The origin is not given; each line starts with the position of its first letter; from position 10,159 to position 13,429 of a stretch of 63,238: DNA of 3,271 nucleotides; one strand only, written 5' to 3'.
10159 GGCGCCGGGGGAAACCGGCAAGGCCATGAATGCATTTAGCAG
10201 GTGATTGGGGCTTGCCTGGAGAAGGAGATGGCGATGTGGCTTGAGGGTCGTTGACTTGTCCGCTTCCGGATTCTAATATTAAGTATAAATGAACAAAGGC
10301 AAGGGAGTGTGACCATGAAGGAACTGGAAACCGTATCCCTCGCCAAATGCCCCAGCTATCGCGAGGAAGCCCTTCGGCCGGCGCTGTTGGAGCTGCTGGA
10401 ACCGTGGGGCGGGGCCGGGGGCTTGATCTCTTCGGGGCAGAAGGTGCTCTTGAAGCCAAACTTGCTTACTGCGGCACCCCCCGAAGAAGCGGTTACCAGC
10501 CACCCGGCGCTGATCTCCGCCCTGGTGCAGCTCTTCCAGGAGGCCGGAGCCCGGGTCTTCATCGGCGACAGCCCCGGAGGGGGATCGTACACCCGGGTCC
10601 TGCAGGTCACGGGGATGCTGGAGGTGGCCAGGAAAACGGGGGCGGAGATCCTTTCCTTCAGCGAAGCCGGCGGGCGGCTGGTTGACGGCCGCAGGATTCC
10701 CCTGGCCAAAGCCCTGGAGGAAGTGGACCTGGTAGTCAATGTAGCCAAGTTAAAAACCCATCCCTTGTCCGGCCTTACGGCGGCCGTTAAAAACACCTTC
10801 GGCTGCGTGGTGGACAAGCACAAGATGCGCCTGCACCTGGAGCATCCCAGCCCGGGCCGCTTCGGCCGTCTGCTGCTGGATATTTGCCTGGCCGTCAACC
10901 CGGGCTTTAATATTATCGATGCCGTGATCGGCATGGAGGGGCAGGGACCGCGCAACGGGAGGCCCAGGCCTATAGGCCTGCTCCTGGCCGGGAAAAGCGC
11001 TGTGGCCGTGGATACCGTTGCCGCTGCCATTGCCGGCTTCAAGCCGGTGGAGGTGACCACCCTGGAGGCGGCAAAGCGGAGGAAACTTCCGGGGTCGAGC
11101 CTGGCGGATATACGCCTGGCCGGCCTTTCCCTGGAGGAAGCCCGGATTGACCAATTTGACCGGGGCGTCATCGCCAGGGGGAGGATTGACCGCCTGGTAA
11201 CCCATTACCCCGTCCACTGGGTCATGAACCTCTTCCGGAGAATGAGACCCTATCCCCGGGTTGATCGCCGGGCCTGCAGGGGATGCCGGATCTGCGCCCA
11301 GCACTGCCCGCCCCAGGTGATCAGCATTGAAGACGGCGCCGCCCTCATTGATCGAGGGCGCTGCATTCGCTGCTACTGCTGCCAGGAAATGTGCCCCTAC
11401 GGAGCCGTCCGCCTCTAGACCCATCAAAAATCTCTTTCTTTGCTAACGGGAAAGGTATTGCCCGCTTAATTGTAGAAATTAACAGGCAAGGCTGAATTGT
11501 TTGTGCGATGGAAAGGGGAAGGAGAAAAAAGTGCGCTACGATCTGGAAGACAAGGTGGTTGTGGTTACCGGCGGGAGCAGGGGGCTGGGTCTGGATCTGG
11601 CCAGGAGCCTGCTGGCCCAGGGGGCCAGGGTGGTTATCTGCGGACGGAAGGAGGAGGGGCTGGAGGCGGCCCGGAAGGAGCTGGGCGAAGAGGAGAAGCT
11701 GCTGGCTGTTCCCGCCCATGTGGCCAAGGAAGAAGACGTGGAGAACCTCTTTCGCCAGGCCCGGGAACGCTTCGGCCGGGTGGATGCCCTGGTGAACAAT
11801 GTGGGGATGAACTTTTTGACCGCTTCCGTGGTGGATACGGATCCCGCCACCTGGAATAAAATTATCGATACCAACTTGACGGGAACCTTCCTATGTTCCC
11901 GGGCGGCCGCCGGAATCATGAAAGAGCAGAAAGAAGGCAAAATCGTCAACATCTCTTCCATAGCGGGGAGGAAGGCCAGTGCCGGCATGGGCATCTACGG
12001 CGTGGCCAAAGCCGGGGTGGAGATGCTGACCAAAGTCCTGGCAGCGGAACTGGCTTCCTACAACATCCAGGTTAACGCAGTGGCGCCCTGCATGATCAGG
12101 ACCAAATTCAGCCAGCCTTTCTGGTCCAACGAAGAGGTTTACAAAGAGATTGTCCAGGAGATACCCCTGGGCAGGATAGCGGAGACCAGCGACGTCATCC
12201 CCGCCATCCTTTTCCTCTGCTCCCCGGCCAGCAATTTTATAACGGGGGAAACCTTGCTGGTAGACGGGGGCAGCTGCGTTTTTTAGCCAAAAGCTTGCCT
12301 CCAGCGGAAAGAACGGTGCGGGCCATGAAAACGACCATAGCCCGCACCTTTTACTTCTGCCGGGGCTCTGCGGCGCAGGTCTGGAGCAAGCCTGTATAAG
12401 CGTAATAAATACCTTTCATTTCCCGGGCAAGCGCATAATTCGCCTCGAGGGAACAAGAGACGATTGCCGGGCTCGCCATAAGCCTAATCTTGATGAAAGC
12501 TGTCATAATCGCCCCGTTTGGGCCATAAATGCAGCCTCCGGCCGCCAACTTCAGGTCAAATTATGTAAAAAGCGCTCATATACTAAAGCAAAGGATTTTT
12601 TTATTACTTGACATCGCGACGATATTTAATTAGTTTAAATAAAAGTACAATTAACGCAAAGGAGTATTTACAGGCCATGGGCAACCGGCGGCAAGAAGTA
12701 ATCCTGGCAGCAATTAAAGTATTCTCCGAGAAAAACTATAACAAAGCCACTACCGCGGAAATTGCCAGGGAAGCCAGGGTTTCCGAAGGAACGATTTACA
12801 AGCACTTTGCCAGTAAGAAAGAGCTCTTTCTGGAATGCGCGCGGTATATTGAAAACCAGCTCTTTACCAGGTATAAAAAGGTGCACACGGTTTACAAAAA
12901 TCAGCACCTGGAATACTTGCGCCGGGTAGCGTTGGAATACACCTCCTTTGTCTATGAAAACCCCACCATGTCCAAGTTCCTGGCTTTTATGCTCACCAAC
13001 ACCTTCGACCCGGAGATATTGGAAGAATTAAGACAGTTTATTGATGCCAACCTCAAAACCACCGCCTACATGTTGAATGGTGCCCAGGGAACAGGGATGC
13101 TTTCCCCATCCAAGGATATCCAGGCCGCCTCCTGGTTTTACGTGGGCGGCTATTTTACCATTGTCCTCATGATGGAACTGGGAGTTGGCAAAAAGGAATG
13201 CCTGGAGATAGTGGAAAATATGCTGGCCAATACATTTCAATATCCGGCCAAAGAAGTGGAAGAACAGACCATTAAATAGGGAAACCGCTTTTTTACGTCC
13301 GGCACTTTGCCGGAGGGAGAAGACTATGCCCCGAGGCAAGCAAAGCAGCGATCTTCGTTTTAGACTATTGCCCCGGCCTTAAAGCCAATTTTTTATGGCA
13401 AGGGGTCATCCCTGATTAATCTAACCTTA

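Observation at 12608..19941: TetR-linked acyl-CoA cluster with two tandem DUF2148 Fe-S paralogs and an SCP2 carrier but no hydratase or dehydrogenase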

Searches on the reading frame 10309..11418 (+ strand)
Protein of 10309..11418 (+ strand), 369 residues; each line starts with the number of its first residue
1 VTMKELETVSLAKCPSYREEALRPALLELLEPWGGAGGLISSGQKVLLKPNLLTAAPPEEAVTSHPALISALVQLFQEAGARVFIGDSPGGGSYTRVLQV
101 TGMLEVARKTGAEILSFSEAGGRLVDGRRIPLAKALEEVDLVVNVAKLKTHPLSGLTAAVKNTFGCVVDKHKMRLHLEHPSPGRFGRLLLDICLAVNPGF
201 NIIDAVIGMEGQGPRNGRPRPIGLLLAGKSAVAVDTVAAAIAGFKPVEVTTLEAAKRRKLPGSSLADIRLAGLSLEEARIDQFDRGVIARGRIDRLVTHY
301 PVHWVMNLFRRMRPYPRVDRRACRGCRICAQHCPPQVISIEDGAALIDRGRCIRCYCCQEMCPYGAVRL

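Call 3: search_protein_families(library=pfam, proteins=[window:10309-11418:+], max_evalue=0.01)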
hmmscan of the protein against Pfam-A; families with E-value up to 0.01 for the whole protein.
window:10309-11418:+ (369 aa): 8 families
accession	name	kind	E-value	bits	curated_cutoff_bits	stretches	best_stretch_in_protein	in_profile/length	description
PF04015.17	DUF362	-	5.7e-53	180.4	24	1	46-239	1-199/200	Domain of unknown function (DUF362)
PF00037.32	Fer4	-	2.2e-08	34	21.1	2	347-367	3-23/24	4Fe-4S binding domain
PF12797.12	Fer4_2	-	4.2e-07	29.9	24.5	2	345-364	3-22/22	4Fe-4S binding domain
PF12838.12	Fer4_7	-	2.1e-06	28.5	27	1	323-366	2-52/52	4Fe-4S dicluster domain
PF13237.11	Fer4_10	-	2.7e-06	27.6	25.5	1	317-363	3-53/53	4Fe-4S dicluster domain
PF12837.12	Fer4_6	-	8.8e-06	25.9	25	1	316-338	2-24/24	4Fe-4S binding domain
PF13187.11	Fer4_9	-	0.00011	22.6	27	1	322-366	1-51/52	4Fe-4S dicluster domain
PF14697.11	Fer4_21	-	0.002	18.6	35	0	317-339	35-58/59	4Fe-4S dicluster domain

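Call 4: search_protein_families(library=ncbifam, proteins=[window:10309-11418:+], max_evalue=0.01)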
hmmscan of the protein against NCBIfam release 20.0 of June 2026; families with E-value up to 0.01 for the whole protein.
window:10309-11418:+ (369 aa): 46 families (the best 25 are shown)
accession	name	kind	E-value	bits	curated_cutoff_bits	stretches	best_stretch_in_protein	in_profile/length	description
NF052623.1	Npun_F2552_fam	equivalog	1.7e-55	188.7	500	1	8-283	2-279/314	Npun_F2552 family protein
TIGR02700.1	flavo_MJ0208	hypoth_equivalog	7.6e-12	45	251.35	1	291-367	121-194/234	dihydromethanopterin reductase (acceptor)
NF038196.1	ferrodoxin_EFR1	subfamily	3.3e-10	40.4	75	1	294-368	159-230/242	EFR1 family ferrodoxin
NF045874.1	Vhu_polyferre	exception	3.9e-10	39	600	1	321-367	128-174/381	F420-non-reducing hydrogenase associated-polyferredoxin VhuB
NF004541.0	PRK05888.2-2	equivalog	9.1e-09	35.4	217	1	278-367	19-111/168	NADH-quinone oxidoreductase subunit NuoI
NF041836.1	rnfB_Methano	equivalog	7.3e-08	32.2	445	1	320-368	215-263/265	Rnf electron transport complex subunit RnfB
NF005505.0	PRK07118.1-4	equivalog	1.1e-07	31.6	378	1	318-368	213-263/265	Fe-S cluster domain-containing protein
NF009053.0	PRK12387.1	subfamily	1.3e-07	31.5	204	1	297-369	15-92/180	formate hydrogenlyase complex iron-sulfur subunit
TIGR04105.1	FeFe_hydrog_B1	subfamily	1.6e-07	30.4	450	1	322-367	112-159/462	monomeric [FeFe] hydrogenase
NF040864.1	HgcB_ferredoxin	equivalog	1.9e-07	30.9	99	1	318-368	11-62/93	mercury methylation ferredoxin HgcB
NF040770.1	hetero_SS_HdrA2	exception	9.2e-07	27.3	1100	1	317-368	573-624/777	CoB-CoM heterodisulfide reductase HdrA2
NF043069.1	T4HPD_activ_SAM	equivalog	1.9e-06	27.4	425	1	320-366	50-96/299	trans-4-hydroxy-L-proline dehydratase activase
NF058577.1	FdxA_fam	equivalog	2e-06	27.9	65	1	322-366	8-52/52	4Fe-4S ferredoxin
NF043039.1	HgcAB_like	equivalog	2.3e-06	27.4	285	1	317-367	296-349/350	HgcAB-like fusion protein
NF006221.0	PRK08348.1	subfamily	5.8e-06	26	124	1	311-368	34-93/136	NADH-plastoquinone oxidoreductase subunit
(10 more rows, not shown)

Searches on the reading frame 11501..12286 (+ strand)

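Call 3: search_protein_families(library=pfam, proteins=[window:11501-12286:+], max_evalue=0.01)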
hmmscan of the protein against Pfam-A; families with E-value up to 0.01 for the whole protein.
window:11501-12286:+ (261 aa): 4 families
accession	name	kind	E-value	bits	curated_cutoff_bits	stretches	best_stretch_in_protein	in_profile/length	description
PF13561.12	adh_short_C2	-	9.7e-68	228.7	27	1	27-257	6-234/236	Enoyl-(Acyl carrier protein) reductase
PF00106.31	adh_short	-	3.3e-60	203.3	26.6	1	18-210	1-193/195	short chain dehydrogenase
PF08659.16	KR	-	1.6e-11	44.9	22.6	1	20-180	3-163/180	KR domain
PF02719.21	Polysacc_synt_2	-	0.00013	21.7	20.2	1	20-189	1-161/293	Polysaccharide biosynthesis protein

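Call 4: search_protein_families(library=ncbifam, proteins=[window:11501-12286:+], max_evalue=0.01)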
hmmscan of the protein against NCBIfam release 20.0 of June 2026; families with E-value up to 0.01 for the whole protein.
window:11501-12286:+ (261 aa): 240 families (the best 25 are shown)
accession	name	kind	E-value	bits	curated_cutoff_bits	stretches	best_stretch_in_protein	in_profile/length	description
NF005559.1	PRK07231.1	subfamily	4.1e-79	265.6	215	1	15-260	2-249/249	glucose 1-dehydrogenase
NF005446.0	PRK07035.1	equivalog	1.6e-69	234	373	1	9-258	3-253/255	SDR family oxidoreductase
NF004198.0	PRK05653.1-3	equivalog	1.7e-68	230.7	296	1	15-259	5-247/248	3-oxoacyl-ACP reductase FabG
NF006070.0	PRK08213.1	subfamily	4.1e-64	216.6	279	1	11-260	6-258/259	gluconate 5-dehydrogenase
NF005893.0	PRK07856.1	equivalog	8.8e-63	212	255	1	11-257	3-240/255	SDR family oxidoreductase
NF009466.0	PRK12826.1-2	subfamily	1.8e-62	211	222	1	17-259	3-245/248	3-oxoacyl-ACP reductase FabG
NF052558.1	MBtsdlDhBudC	equivalog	2e-62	211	270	1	16-258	2-241/250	meso-2,3-butanediol dehydrogenase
NF006693.0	PRK09242.1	equivalog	4e-60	203.1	328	1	10-258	3-253/258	SDR family oxidoreductase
TIGR01830.1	3oxo_ACP_reduc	equivalog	5.4e-60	203.1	297.75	1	20-257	1-237/239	3-oxoacyl-[acyl-carrier-protein] reductase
NF005067.0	PRK06484.1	equivalog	1.4e-59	202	713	1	16-259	272-512/524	short chain dehydrogenase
NF004791.0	PRK06138.1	equivalog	4e-59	199.9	312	1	14-259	2-250/252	SDR family oxidoreductase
NF004778.0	PRK06124.1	equivalog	7.8e-58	195.9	303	1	11-259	5-253/256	SDR family oxidoreductase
NF005309.0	PRK06841.1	subfamily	2.1e-57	194.5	286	1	10-259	8-253/255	GolD/DthD family dehydrogenase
NF004197.0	PRK05653.1-1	equivalog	1.4e-55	188.6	332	1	14-258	4-246/249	3-oxoacyl-ACP reductase FabG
NF004818.0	PRK06172.1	equivalog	1.6e-55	188.2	336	1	14-258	4-250/253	SDR family oxidoreductase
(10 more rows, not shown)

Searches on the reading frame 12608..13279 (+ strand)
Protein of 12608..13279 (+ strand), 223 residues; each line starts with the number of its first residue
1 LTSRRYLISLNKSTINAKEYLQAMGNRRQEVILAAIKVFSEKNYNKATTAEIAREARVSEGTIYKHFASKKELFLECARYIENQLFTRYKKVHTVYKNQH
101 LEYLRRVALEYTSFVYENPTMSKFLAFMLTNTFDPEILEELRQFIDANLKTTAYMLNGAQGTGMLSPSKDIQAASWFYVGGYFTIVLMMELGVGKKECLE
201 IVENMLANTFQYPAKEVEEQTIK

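Call 3: search_protein_families(library=pfam, proteins=[window:12608-13279:+], max_evalue=0.01)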
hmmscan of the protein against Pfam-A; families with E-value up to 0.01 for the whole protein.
window:12608-13279:+ (223 aa): 2 families
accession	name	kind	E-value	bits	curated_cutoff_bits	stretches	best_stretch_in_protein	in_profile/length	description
PF00440.29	TetR_N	-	6.1e-17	61.6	24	1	33-77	3-47/47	Bacterial regulatory proteins, tetR family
PF13022.12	HTH_Tnp_1_2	-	0.00019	21.9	27.9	1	34-97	14-73/122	Helix-turn-helix of insertion element transposase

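Call 4: search_protein_families(library=ncbifam, proteins=[window:12608-13279:+], max_evalue=0.01)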
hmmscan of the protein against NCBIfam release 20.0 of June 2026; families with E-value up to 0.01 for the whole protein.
window:12608-13279:+ (223 aa): 25 families
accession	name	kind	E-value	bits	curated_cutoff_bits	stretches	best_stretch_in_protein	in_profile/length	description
NF007015.0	PRK09480.1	equivalog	9.2e-16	58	120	1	22-126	6-109/197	nucleoid occlusion factor SlmA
NF041196.1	ScbR_bind_reg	equivalog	4.3e-15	56.4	150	1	28-208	8-184/191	ScbR family autoregulator-binding transcription factor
TIGR03384.1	betaine_BetI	equivalog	2.1e-14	53.6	201.3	1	26-137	8-119/189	choline-binding transcriptional repressor BetI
NF001978.0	PRK00767.1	equivalog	7.2e-13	48.8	118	1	27-136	10-120/197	transcriptional regulator BetI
NF007949.0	PRK10668.1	equivalog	3.3e-11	43.1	271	1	24-109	9-94/216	multidrug efflux transporter transcriptional repressor AcrR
NF053731.1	TransRegFasRMycb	equivalog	4.1e-11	43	330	1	26-150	11-133/199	HTH-type transcriptional activator FasR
NF053878.1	FATransRegFadRBac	equivalog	4.1e-11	43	200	1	28-150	5-125/190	fatty acid metabolism transcriptional regulator FadR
NF007430.0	PRK09975.1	equivalog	4.2e-11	42.4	274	1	26-174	11-162/220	acrEF/envCD operon transcriptional regulator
NF051852.1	efflux_TF_MtrR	exception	1.9e-10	40.9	280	1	27-177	11-165/205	multidrug efflux system transcriptional repressor MtrR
NF037937.1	septum_RefZ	equivalog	4.8e-08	33.1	180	1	28-126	1-100/195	forespore capture DNA-binding protein RefZ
NF050111.1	TransRegSACE7040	equivalog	9.8e-07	28.9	250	1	26-94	1-69/186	SACE_7040 family transcriptional regulator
NF011572.0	PRK14996.1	equivalog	1.2e-06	28.5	144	1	20-75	3-57/192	TetR family transcriptional regulator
NF008587.1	PRK11552.1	equivalog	1.3e-06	28.3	365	1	28-91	9-71/213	transcriptional regulator CecR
NF051457.1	acryl_TF_AcuR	equivalog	1.6e-06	27.5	247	1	23-108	14-96/204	acrylate utilization transcriptional regulator AcuR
TIGR03968.1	mycofact_TetR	equivalog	6.1e-06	26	224.9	1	26-73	9-56/190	mycofactocin system transcriptional regulator MftR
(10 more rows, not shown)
